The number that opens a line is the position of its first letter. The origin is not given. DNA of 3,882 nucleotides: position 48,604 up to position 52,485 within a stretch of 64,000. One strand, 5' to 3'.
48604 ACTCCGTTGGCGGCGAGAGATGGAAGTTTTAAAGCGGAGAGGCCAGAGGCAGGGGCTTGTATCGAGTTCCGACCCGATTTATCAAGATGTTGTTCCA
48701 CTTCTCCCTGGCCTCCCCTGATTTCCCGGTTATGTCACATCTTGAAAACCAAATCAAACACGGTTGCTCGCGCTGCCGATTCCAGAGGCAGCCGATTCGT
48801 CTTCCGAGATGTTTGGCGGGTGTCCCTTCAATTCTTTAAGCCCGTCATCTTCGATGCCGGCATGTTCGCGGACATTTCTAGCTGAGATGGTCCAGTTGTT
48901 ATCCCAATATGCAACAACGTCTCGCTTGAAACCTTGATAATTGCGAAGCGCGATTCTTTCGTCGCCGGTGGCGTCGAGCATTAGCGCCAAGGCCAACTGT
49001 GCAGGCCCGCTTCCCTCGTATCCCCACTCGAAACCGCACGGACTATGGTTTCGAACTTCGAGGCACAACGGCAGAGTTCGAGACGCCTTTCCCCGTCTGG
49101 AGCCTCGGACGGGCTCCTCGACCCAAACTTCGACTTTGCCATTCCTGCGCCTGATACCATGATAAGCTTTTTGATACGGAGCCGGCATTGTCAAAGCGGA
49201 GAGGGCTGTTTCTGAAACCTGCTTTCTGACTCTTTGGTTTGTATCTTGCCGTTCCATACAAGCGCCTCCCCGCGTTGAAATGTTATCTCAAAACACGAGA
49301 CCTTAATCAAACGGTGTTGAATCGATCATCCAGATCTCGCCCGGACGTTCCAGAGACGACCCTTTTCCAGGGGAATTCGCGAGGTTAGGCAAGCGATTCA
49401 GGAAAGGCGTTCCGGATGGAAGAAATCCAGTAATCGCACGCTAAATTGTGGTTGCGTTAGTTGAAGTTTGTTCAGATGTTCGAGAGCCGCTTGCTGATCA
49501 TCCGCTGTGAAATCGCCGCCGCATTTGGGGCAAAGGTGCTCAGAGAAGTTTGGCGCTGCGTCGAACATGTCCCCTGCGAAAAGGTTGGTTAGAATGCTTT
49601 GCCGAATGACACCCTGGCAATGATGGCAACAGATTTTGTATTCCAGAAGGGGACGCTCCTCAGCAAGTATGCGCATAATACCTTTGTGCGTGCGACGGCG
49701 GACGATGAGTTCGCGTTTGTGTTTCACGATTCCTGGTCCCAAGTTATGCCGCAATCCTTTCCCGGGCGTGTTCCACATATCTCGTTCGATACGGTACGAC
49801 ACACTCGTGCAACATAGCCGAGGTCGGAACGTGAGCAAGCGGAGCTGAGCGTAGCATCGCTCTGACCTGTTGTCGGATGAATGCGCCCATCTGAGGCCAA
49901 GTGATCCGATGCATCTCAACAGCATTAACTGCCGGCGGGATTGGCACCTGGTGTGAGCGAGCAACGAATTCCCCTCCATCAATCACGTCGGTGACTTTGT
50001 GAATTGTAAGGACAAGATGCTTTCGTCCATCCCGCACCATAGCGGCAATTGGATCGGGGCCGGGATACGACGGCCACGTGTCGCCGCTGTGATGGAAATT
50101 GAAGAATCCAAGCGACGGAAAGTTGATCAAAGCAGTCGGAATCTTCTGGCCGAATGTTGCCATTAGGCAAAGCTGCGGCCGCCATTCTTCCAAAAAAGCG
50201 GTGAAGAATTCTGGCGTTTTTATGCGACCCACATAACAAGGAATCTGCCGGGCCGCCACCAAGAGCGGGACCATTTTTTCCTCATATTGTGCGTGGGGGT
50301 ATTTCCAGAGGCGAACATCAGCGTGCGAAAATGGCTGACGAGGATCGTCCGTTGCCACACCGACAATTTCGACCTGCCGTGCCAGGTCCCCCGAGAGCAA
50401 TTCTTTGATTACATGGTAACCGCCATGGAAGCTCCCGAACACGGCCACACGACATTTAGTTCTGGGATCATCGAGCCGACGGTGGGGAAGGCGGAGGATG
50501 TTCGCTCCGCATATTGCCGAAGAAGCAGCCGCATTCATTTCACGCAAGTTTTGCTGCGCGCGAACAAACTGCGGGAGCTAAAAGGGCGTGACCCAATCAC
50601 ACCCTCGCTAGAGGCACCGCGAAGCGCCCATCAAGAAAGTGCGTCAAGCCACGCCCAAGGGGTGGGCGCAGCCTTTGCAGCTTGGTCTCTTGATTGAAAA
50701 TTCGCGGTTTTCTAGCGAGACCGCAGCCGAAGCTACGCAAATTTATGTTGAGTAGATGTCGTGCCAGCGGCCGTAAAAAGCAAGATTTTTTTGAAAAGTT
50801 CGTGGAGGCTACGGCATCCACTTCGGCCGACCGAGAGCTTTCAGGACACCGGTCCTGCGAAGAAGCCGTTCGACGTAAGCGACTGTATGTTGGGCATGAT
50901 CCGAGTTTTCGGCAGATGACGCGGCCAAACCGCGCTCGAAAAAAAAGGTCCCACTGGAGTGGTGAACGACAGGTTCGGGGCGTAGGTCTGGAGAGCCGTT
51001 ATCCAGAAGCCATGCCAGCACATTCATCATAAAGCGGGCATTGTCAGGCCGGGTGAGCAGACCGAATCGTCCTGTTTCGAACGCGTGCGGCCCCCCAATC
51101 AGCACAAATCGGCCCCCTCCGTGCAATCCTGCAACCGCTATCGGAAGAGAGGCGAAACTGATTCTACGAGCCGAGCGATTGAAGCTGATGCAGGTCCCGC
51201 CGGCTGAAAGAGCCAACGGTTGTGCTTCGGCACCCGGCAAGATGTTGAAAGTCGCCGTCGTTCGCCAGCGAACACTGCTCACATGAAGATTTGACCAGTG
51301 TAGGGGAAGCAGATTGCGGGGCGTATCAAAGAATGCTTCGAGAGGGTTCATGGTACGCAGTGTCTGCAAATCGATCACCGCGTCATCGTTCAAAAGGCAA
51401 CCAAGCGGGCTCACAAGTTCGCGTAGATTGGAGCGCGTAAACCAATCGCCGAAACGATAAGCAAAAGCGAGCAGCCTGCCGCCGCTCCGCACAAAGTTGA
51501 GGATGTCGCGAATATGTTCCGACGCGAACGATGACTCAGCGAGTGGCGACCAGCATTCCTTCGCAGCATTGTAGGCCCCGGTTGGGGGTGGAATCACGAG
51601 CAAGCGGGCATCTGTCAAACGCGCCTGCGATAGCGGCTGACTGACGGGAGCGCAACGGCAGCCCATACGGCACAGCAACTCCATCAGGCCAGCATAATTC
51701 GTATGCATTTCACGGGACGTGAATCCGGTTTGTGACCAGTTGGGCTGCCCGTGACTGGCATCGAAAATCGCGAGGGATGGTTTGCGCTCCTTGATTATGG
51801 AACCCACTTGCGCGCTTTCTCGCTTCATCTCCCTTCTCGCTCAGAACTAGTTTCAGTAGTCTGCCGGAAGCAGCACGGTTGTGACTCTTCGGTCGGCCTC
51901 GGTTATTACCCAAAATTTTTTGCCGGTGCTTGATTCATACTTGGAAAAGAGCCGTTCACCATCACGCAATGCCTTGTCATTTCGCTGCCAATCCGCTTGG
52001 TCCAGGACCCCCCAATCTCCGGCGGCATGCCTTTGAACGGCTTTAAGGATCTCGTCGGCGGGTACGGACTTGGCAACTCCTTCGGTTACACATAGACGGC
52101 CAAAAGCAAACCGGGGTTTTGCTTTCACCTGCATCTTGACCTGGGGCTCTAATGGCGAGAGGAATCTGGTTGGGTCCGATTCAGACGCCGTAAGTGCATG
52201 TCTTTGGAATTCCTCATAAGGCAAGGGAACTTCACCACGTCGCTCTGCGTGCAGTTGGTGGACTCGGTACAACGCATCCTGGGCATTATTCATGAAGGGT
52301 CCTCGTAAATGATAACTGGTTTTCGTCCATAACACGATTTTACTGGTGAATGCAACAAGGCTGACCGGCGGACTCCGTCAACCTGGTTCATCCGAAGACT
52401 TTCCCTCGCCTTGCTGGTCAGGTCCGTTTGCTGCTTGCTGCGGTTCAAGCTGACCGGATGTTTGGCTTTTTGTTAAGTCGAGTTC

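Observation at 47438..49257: Phosphoribosyltransferase-fold gene sandwiched between two paralogous small proteins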

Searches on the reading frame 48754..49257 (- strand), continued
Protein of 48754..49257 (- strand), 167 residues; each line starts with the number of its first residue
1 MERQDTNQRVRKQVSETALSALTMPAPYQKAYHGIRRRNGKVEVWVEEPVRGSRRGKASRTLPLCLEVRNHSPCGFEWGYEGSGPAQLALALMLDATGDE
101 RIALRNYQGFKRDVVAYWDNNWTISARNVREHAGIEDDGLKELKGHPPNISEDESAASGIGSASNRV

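Call 75: get_annotated_region(hit=H11, flank=9000)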
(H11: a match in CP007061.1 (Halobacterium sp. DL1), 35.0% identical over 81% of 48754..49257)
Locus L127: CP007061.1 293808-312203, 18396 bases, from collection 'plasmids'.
description: Halobacterium sp. DL1 plasmid, complete sequence
organism: Halobacterium sp. DL1 (NCBI taxid 751944)
taxonomy: Archaea; Euryarchaeota; Halobacteria; Halobacteriales; Halobacteriaceae; Halobacterium; Halobacterium sp. DL1
host: -; source: -; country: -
typing (MOB-suite, as given by PLSDB): non-mobilizable; mating-pair formation MPF_T
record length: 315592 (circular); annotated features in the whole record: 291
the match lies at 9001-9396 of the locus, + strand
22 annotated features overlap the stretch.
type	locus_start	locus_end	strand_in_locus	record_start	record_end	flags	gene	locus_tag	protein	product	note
CDS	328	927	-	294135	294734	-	-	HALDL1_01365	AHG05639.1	hypothetical protein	-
CDS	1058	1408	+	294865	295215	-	-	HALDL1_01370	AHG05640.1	ArsR family transcriptional regulator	-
CDS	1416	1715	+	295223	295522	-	-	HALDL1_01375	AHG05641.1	hypothetical protein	-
CDS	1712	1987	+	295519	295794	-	-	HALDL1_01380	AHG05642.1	hypothetical protein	-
CDS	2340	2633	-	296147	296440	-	-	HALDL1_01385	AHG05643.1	chorismate mutase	-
CDS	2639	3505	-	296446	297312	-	-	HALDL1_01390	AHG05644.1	shikimate kinase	-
CDS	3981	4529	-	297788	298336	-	-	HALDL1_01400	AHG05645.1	hypothetical protein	-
CDS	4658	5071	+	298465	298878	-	-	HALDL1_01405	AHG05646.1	PadR family transcriptional regulator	-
CDS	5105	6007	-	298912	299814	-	-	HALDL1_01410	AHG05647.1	hypothetical protein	-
CDS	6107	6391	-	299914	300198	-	-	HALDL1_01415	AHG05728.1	hypothetical protein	-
CDS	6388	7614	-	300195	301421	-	-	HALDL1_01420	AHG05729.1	hypothetical protein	-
CDS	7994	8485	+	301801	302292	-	-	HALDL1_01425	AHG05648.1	hypothetical protein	-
CDS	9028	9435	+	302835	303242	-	-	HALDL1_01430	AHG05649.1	hypothetical protein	-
CDS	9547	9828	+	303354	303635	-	-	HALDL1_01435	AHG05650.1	hypothetical protein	-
CDS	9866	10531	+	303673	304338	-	-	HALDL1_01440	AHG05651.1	sigma-70 like region 4 HTH domain-containing protein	-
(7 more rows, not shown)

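Call 77: search_dna_similar(query=window:48754-49257:-, collection=phages, mode=protein, max_evalue=0.001, max_rows=15)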
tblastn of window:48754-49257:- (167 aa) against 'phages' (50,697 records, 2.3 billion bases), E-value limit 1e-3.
Records with a match: 1; places in all: 1; records where one place covers at least 80% of the query: 0.
Best place of each record, by identity: <60% 1.
By first word of the organism name: uncultured 1.
By host as written in the record: - 1.
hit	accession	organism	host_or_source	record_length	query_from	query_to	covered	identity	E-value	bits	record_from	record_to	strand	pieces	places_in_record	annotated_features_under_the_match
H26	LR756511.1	uncultured phage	metagenomic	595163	65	116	31%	53.8%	4e-9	60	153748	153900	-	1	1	record has no annotation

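Call 79: find_related_loci(query=A2, collection=viral_contigs, flank=8000)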
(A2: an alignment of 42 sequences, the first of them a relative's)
Query A2 (167 aa) in viral_contigs; peptide patterns used: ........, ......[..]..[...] (x = any residue, [..] = any of these).
301 stretches matched a pattern; 272 encode a relative of the query (tblastn E <= 1e-3); the best 80 are kept; 80 distinct loci.
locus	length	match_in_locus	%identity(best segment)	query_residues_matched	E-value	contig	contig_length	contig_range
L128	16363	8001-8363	44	3-131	2e-24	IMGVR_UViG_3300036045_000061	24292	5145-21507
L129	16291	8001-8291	49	32-129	2e-23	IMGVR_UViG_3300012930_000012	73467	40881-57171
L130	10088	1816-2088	50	30-125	4e-21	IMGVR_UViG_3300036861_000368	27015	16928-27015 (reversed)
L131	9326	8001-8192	58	66-129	4e-21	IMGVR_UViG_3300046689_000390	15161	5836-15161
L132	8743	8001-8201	57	66-131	8e-21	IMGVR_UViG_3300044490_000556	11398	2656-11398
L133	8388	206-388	57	70-130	1e-20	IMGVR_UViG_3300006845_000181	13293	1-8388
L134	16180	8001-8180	60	70-129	3e-20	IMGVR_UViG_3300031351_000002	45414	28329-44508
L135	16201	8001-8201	51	66-132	3e-19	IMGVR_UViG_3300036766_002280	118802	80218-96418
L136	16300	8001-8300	43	29-131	1e-18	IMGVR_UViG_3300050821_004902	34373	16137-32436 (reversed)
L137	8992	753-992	53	54-131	1e-18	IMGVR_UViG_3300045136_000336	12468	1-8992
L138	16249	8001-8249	48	42-129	1e-18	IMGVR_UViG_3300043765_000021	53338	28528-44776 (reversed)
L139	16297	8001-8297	46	30-129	1e-18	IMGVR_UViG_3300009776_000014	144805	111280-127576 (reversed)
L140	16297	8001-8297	46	30-129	1e-18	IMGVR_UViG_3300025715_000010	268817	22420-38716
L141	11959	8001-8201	56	66-131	2e-18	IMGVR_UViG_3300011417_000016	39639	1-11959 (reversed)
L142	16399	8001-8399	41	28-162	2e-18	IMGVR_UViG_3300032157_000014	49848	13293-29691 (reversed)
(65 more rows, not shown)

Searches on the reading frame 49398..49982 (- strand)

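Call 5: search_protein_families(library=pfam, proteins=[window:49398-49982:-], max_evalue=10)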
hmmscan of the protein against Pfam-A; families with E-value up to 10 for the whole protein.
window:49398-49982:- (194 aa): 4 families
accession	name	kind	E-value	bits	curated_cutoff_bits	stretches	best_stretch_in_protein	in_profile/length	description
PF17915.7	zf_Rg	-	0.015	15.1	25.5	1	148-162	7-21/49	Reverse gyrase zinc finger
PF14369.11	Zn_ribbon_19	-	0.16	12.6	30.8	1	147-158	20-31/35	zinc-ribbon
PF05876.18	GpA_ATPase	-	0.2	11.7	25.6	1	114-167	192-242/247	Phage terminase large subunit gpA, ATPase domain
PF25017.1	zf-C2HC_3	-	0.38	11.2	24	1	141-156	16-31/47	C2HC zinc finger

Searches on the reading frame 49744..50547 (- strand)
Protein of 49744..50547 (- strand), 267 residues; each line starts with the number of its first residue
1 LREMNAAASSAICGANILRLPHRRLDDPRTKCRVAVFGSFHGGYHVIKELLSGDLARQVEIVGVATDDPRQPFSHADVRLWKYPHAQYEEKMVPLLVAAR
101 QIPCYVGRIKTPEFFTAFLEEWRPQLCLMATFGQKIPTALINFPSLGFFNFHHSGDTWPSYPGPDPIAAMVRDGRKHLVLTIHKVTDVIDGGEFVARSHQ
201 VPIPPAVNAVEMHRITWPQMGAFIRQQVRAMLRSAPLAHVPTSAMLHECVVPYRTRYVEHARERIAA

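Call 3: search_protein_families(library=pfam, proteins=[window:49744-50547:-], max_evalue=0.01)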
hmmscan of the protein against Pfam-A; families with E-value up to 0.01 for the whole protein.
window:49744-50547:- (267 aa): 1 family
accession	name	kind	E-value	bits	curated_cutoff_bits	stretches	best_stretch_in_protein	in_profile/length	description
PF00551.24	Formyl_trans_N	-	2.5e-12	47.4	26.1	1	33-206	2-159/181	Formyl transferase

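Call 6: search_protein_families(library=ncbifam, proteins=[window:49744-50547:-], max_evalue=1)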
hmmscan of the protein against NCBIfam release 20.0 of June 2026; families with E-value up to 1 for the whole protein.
window:49744-50547:- (267 aa): 5 families
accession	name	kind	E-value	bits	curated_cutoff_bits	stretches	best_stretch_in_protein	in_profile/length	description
TIGR00460.1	fmt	equivalog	6.6e-11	41.9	201.5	1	59-214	25-167/315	methionyl-tRNA formyltransferase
NF005414.0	PRK06988.1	equivalog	1.9e-07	30.4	316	1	95-214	49-165/311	formyltransferase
NF005998.1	PRK08125.1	equivalog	3.8e-07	28.9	777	1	97-232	49-181/649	bifunctional UDP-4-amino-4-deoxy-L-arabinose formyltransferase/UDP-glucuronic acid oxidase ArnA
TIGR00639.1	PurN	equivalog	0.0011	18.5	150.1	1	116-205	72-158/192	phosphoribosylglycinamide formyltransferase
NF004684.0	PRK06027.1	subfamily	0.011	15.5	223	1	116-195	158-235/286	formyltetrahydrofolate deformylase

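Call 7: search_protein_families(library=padloc, proteins=[window:49744-50547:-], max_evalue=1)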
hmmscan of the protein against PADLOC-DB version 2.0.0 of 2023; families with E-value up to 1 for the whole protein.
window:49744-50547:- (267 aa): 0 families

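Call 57: search_protein_families(library=phrogs, proteins=[window:49744-50547:-], max_evalue=0.01)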
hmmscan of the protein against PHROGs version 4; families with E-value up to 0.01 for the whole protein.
window:49744-50547:- (267 aa): 1 family
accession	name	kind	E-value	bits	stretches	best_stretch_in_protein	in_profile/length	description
phrog_9240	-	moron, auxiliary metabolic gene and host takeover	9.4e-07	29.7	1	115-222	64-169/199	cyanobacterial phosphoribosylglycinamide formyltransferase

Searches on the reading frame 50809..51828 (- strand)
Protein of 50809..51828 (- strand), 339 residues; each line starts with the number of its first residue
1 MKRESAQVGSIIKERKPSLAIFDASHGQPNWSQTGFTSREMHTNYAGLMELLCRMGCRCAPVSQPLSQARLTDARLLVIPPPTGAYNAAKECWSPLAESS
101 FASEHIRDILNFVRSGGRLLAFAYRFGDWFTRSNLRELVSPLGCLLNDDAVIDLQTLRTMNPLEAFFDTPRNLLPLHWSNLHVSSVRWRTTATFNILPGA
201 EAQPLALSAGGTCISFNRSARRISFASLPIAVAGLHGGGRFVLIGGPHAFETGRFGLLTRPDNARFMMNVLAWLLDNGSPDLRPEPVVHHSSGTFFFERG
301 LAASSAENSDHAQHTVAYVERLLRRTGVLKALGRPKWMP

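Call 3: search_protein_families(library=pfam, proteins=[window:50809-51828:-], max_evalue=0.01)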
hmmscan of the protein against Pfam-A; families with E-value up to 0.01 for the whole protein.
window:50809-51828:- (339 aa): 1 family
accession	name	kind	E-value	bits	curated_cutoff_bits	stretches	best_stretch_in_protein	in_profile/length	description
PF14258.12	DUF4350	-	7.4e-05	23.5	30.4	1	101-271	50-181/181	Domain of unknown function (DUF4350)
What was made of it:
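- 49744..52335 (-): Upstream conserved block of this element lineage: formyltransferase-like gene (49744-50547), a 339-aa weakly DUF4350-like gene (50809-51828) and a 160-aa gene (51853-52335). In sister elements this block is followed variably by PRTase, by DUF6166, or by both. Pfam in call 3.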

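Call 6: search_protein_families(library=ncbifam, proteins=[window:50809-51828:-], max_evalue=1)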
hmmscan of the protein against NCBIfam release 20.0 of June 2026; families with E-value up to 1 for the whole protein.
window:50809-51828:- (339 aa): 0 families

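Call 7: search_protein_families(library=padloc, proteins=[window:50809-51828:-], max_evalue=1)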
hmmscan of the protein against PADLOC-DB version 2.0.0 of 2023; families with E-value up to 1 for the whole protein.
window:50809-51828:- (339 aa): 0 families

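Call 57: search_protein_families(library=phrogs, proteins=[window:50809-51828:-], max_evalue=0.01)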
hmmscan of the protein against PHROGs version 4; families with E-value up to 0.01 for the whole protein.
window:50809-51828:- (339 aa): 0 families

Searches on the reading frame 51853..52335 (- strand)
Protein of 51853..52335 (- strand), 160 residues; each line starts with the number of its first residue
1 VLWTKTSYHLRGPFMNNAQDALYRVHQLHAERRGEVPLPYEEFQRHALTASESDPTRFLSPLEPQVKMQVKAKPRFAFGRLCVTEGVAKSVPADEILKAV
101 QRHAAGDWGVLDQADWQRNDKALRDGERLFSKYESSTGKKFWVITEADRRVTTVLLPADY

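Call 3: search_protein_families(library=pfam, proteins=[window:51853-52335:-], max_evalue=0.01)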
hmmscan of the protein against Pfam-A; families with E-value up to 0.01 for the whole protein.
window:51853-52335:- (160 aa): 0 families

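Call 5: search_protein_families(library=pfam, proteins=[window:51853-52335:-], max_evalue=10)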
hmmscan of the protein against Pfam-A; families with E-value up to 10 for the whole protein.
window:51853-52335:- (160 aa): 1 family
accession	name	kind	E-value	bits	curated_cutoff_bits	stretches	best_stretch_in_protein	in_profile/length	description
PF19661.4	DUF6164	-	0.03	14.8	27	1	103-137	33-67/116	Family of unknown function (DUF6164)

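Call 6: search_protein_families(library=ncbifam, proteins=[window:51853-52335:-], max_evalue=1)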
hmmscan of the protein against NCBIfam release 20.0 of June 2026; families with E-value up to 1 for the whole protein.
window:51853-52335:- (160 aa): 0 families

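Call 7: search_protein_families(library=padloc, proteins=[window:51853-52335:-], max_evalue=1)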
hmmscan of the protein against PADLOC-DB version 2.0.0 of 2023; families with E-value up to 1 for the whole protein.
window:51853-52335:- (160 aa): 0 families

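Call 57: search_protein_families(library=phrogs, proteins=[window:51853-52335:-], max_evalue=0.01)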
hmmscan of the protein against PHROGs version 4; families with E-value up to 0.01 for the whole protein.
window:51853-52335:- (160 aa): 0 families
